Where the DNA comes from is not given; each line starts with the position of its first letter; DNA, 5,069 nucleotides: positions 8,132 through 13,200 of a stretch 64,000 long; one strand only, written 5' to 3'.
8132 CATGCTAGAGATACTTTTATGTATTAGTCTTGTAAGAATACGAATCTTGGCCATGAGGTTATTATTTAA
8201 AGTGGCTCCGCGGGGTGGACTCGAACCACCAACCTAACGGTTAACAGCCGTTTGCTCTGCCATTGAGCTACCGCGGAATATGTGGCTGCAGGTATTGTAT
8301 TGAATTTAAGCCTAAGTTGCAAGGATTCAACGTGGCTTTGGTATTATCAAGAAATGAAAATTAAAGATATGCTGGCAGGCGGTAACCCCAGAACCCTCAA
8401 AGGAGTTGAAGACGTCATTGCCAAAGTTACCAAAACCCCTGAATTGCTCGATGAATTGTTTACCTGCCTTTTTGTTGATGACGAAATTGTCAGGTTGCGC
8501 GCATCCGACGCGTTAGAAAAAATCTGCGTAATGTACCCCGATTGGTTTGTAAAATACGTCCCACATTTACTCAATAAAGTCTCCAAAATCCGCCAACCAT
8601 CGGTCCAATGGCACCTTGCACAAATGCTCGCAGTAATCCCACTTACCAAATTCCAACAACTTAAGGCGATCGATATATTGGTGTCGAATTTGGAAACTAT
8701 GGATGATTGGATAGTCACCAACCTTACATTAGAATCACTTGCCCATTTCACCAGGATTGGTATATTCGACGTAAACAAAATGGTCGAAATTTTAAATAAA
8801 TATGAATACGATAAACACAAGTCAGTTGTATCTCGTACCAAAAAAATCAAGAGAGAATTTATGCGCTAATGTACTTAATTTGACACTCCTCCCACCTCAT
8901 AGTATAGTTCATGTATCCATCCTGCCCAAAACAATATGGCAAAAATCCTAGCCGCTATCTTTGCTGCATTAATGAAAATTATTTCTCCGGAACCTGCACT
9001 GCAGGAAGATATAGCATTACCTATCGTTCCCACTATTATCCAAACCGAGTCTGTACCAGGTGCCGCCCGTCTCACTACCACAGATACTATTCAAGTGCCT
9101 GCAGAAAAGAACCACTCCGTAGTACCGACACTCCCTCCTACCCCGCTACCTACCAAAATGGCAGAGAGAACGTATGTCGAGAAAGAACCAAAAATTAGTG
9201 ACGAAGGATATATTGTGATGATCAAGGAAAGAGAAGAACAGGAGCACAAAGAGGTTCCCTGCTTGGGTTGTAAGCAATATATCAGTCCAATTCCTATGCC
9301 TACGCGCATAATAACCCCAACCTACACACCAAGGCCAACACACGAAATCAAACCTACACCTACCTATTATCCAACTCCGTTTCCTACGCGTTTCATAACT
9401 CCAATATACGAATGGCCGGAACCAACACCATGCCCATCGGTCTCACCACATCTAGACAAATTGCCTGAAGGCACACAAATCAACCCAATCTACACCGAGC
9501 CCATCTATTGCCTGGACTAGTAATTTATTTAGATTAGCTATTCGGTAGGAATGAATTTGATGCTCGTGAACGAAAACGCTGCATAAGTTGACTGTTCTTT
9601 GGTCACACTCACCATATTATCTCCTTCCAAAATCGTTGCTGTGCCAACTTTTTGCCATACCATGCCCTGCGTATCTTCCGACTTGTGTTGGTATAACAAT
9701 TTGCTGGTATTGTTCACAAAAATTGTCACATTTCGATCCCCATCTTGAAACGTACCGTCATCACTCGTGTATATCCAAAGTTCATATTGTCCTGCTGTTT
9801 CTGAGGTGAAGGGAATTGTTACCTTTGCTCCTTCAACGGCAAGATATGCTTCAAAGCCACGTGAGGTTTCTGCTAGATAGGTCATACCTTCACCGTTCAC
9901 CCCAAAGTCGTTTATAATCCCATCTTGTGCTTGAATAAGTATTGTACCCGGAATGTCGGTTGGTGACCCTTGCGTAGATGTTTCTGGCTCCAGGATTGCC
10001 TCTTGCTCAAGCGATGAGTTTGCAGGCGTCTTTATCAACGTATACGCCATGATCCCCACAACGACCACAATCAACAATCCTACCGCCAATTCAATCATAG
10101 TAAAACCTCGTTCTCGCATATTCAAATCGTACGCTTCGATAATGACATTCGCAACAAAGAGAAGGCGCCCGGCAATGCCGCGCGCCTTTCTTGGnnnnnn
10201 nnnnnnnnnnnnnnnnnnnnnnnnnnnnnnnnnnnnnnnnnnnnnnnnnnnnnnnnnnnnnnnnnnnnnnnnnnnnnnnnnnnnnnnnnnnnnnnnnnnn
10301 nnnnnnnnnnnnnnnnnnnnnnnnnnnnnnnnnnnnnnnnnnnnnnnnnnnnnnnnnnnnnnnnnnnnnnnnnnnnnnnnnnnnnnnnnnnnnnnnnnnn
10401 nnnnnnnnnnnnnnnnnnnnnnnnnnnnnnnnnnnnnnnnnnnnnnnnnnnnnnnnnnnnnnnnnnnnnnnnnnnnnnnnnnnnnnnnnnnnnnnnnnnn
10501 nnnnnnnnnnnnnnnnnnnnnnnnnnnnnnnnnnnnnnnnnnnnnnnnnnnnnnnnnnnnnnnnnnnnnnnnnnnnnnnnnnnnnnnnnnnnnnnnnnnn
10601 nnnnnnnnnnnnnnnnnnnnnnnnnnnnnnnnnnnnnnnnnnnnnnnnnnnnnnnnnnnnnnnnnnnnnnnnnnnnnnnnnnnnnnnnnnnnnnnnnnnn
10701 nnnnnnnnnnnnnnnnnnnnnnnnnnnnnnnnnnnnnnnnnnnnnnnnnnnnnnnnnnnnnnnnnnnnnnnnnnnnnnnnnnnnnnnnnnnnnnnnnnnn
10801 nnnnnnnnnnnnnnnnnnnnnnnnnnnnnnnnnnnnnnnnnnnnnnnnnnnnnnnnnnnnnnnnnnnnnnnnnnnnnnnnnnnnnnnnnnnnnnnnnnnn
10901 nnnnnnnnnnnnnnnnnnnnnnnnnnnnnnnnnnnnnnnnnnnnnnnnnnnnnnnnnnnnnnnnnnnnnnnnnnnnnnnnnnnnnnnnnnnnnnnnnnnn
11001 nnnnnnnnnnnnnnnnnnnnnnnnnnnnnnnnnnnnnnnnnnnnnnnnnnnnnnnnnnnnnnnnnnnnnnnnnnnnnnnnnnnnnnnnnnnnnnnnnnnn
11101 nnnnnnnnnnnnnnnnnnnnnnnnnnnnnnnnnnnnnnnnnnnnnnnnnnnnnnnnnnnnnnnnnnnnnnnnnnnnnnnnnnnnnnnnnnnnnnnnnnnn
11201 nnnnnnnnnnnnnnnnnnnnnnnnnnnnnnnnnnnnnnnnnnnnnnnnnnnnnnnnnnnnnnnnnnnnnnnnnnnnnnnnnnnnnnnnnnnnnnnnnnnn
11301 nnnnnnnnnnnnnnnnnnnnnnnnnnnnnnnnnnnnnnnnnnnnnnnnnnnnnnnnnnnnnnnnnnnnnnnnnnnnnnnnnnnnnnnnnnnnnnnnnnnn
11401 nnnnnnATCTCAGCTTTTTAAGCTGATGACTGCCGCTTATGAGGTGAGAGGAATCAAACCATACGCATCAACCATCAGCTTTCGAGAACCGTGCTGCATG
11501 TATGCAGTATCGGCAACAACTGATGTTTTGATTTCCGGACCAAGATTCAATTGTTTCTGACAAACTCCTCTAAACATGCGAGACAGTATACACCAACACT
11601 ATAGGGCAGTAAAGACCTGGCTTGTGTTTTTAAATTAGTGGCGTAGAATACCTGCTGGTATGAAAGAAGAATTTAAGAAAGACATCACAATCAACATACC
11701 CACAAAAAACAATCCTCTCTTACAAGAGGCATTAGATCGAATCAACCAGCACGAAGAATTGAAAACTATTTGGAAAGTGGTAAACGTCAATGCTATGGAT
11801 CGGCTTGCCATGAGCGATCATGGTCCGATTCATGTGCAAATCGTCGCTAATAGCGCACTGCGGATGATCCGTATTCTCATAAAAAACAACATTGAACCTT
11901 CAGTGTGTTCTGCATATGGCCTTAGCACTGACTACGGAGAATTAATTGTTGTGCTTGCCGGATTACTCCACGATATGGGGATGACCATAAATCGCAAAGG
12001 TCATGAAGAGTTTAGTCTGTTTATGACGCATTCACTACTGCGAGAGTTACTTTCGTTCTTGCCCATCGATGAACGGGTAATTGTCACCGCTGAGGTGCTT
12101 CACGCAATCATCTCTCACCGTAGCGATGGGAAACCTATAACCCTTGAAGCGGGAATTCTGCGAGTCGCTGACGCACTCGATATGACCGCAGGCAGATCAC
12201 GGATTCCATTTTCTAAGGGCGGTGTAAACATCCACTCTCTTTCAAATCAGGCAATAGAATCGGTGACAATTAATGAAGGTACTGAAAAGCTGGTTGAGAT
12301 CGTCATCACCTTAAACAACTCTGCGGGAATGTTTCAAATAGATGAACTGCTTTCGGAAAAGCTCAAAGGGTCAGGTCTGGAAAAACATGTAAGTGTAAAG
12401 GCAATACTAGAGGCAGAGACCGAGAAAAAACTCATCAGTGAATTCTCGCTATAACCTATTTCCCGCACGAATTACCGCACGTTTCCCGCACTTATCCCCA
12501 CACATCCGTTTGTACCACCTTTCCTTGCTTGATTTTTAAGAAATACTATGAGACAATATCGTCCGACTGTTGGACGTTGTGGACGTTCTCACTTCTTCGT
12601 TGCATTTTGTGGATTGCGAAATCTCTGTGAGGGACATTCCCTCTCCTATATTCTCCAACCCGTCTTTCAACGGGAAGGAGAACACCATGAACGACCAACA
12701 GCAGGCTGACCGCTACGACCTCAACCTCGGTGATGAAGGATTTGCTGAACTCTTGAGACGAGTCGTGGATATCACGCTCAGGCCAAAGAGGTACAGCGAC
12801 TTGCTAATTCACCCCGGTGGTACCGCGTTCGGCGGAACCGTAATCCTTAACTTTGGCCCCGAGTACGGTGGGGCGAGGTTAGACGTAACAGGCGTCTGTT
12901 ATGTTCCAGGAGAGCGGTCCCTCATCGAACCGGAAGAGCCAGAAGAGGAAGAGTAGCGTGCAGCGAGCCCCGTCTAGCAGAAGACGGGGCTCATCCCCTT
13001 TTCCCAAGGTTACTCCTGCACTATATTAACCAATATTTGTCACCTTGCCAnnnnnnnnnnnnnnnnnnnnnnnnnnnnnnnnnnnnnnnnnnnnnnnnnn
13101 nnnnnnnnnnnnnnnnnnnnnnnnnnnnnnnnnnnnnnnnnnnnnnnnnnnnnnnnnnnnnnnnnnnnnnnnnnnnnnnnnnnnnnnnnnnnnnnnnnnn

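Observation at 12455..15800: Two clusters of TTCCCGC(A)C repeats bracket the convergent pair: the 89-aa GC-rich ORF and the 894-aa ABC-ATPase gene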

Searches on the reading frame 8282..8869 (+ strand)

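Call 31: search_protein_families(library=pfam, proteins=[window:8282-8869:+], max_evalue=0.01)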
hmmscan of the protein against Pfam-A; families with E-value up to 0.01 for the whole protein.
window:8282-8869:+ (195 aa): 1 family
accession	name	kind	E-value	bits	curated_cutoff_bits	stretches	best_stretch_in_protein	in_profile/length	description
PF13646.12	HEAT_2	-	0.00023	21.8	27.7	0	102-154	41-88/88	HEAT repeats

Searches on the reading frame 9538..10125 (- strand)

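Call 8: search_protein_families(library=pfam, proteins=[window:9538-10125:-], max_evalue=0.01)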
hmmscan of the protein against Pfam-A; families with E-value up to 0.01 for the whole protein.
window:9538-10125:- (195 aa): 2 families
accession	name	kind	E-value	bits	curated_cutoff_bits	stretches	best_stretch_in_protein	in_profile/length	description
PF07963.17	N_methyl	-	2.1e-05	24.4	21.2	1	3-28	2-27/27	Prokaryotic N-terminal methylation motif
PF17829.7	GH115_C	-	0.0043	17.3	24.1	1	71-163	30-123/172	Glycosyl hydrolase family 115 C-terminal domain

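Call 90: search_protein_families(library=ncbifam, proteins=[window:9538-10125:-], max_evalue=0.001)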
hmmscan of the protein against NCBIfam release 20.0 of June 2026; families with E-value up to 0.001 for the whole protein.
window:9538-10125:- (195 aa): 1 family
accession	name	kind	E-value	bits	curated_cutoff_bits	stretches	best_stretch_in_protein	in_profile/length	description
TIGR02532.1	IV_pilin_GFxxxE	domain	0.00089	19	16.3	0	6-27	2-23/24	prepilin-type N-terminal cleavage/methylation domain-containing protein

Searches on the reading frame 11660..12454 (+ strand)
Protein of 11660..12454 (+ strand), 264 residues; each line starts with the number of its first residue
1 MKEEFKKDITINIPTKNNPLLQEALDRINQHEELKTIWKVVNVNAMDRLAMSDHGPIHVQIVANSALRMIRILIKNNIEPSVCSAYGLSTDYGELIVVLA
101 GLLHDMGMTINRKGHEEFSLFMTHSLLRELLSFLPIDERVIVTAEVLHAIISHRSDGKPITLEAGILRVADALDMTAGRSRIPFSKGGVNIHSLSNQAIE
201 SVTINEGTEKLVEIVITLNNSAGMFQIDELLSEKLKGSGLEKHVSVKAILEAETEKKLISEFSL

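Call 8: search_protein_families(library=pfam, proteins=[window:11660-12454:+], max_evalue=0.01)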
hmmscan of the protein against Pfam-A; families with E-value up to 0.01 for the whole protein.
window:11660-12454:+ (264 aa): 1 family
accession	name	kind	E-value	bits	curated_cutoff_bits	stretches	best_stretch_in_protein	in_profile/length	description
PF01966.28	HD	-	3.5e-09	37.4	22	1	94-175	24-115/116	HD domain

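Call 10: search_protein_families(library=padloc, proteins=[window:11660-12454:+], max_evalue=0.01)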
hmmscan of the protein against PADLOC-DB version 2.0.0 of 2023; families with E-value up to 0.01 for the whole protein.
window:11660-12454:+ (264 aa): 0 families

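Call 11: search_protein_families(library=ncbifam, proteins=[window:11660-12454:+], max_evalue=0.01)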
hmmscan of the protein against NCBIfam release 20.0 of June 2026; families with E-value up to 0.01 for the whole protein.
window:11660-12454:+ (264 aa): 1 family
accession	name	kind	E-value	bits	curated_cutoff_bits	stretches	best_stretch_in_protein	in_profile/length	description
TIGR03319.1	RNase_Y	equivalog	0.0032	16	454.35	1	100-174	358-421/514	ribonuclease Y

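Call 89: search_solved_structures(query=window:11660-12454:+, max_evalue=0.01)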
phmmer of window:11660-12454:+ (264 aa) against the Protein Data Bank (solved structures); distinct sequences matched with E-value up to 0.01: 0.

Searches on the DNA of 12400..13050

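Call 91: search_rna_families(source=window, start=12400, end=13050, threshold=evalue, max_evalue=1)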
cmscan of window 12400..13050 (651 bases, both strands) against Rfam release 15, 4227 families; matches with E-value up to 1: 0.
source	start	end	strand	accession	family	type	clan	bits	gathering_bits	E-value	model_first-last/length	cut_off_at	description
